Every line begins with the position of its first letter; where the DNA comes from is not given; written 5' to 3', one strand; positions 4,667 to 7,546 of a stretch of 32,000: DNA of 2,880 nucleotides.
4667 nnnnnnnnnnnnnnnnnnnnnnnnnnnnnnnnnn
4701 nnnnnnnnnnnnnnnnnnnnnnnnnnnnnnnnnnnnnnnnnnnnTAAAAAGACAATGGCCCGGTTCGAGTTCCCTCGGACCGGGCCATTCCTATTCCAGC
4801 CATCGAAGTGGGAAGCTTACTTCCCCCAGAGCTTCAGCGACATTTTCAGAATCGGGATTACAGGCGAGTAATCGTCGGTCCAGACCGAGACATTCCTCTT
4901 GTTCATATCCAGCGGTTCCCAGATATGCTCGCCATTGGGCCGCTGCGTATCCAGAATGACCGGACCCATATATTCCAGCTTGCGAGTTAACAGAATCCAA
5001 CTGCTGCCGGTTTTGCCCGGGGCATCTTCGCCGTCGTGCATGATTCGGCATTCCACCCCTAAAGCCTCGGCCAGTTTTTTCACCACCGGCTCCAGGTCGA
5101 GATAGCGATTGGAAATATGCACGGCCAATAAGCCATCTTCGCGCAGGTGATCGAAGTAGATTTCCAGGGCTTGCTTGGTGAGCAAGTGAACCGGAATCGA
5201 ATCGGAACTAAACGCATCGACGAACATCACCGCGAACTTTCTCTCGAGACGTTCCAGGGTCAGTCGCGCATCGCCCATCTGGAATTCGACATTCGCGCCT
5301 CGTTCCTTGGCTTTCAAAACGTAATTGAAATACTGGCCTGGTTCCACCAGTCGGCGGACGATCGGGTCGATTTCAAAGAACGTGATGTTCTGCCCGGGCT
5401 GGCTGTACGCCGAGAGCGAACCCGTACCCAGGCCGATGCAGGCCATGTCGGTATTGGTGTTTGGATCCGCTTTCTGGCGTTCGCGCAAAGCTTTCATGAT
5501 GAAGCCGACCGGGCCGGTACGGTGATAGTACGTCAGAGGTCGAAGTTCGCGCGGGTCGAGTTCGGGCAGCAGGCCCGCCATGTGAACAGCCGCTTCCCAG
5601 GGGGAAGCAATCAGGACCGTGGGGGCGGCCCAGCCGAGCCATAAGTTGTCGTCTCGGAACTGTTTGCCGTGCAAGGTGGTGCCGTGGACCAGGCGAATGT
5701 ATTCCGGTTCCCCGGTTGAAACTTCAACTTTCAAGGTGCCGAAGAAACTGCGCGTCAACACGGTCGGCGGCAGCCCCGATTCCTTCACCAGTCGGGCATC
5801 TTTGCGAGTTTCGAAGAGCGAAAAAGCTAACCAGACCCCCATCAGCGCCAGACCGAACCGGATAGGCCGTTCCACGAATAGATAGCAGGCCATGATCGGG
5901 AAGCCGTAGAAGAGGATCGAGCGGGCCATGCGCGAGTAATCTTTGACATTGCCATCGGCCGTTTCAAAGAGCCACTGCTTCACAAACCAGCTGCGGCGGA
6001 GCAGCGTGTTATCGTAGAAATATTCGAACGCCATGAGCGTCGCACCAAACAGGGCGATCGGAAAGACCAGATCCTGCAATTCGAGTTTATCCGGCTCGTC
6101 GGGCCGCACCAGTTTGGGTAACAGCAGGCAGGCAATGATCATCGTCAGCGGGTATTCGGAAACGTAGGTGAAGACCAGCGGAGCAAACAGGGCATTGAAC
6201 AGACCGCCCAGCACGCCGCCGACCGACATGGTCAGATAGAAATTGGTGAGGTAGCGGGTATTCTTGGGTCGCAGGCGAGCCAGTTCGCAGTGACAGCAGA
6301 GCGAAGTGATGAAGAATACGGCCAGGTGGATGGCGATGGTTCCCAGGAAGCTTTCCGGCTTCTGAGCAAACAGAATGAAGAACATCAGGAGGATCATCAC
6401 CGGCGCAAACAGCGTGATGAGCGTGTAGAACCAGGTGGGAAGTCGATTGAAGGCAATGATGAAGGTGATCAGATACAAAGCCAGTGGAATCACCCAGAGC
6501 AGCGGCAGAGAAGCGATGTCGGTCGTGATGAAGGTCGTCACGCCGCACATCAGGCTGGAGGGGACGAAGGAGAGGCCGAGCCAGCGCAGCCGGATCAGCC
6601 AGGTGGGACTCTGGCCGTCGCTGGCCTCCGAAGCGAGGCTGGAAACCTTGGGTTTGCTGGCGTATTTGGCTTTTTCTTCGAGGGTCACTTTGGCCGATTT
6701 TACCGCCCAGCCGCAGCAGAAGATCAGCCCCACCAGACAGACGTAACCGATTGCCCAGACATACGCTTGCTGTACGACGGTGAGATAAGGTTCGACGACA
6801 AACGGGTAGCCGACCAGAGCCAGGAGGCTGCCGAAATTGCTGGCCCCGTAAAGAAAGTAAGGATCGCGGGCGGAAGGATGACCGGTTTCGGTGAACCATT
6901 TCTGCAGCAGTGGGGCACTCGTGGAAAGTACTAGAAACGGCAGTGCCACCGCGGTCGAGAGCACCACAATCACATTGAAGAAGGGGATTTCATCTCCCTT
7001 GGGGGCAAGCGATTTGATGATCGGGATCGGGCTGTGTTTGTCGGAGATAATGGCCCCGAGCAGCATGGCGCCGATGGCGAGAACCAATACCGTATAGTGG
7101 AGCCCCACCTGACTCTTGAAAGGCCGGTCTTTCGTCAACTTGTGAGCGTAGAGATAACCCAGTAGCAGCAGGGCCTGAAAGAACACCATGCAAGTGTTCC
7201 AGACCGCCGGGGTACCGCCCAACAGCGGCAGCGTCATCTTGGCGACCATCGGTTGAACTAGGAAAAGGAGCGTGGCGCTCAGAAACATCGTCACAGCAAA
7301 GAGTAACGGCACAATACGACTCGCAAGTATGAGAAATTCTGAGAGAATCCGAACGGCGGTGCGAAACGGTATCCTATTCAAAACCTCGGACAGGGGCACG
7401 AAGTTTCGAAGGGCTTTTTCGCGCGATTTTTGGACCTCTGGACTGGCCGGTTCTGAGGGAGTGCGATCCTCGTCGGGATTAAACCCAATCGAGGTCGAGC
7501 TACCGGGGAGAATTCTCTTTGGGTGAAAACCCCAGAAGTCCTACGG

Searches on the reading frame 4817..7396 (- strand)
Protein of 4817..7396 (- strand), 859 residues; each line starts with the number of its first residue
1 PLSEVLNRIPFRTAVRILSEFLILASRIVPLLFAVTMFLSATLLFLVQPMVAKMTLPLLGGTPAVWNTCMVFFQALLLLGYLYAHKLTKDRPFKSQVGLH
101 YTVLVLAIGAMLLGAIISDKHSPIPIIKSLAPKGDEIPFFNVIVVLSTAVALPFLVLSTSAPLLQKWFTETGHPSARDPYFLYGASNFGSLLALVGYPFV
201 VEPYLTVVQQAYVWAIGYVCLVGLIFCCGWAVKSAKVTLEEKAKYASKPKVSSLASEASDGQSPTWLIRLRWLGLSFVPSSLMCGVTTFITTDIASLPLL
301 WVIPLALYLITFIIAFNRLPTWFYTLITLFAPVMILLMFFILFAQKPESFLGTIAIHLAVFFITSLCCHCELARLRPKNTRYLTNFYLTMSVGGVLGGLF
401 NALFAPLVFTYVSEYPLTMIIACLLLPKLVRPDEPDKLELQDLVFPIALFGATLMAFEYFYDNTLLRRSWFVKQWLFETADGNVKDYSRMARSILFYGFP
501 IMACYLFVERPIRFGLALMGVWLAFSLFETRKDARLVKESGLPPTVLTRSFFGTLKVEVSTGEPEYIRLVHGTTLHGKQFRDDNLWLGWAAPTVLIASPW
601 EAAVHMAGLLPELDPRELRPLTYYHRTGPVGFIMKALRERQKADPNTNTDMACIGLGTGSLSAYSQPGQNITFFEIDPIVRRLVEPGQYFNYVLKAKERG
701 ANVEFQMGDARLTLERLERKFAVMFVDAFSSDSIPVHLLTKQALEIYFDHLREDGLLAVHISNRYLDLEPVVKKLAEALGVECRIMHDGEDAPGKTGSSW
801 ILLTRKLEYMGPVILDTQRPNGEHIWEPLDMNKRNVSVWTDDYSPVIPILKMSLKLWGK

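Call 52: search_protein_families(library=pfam, proteins=[window:4817-7396:-], max_evalue=0.0001)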
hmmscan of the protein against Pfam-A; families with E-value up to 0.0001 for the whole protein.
window:4817-7396:- (859 aa): 0 families

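Call 67: search_protein_families(library=padloc, proteins=[window:4817-7396:-], max_evalue=0.001)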
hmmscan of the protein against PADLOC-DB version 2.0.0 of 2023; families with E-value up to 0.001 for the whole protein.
window:4817-7396:- (859 aa): 1 family
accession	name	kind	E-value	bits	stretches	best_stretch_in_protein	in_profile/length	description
PDLC04134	mad2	-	7.6e-06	23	1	648-808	292-447/492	mads_2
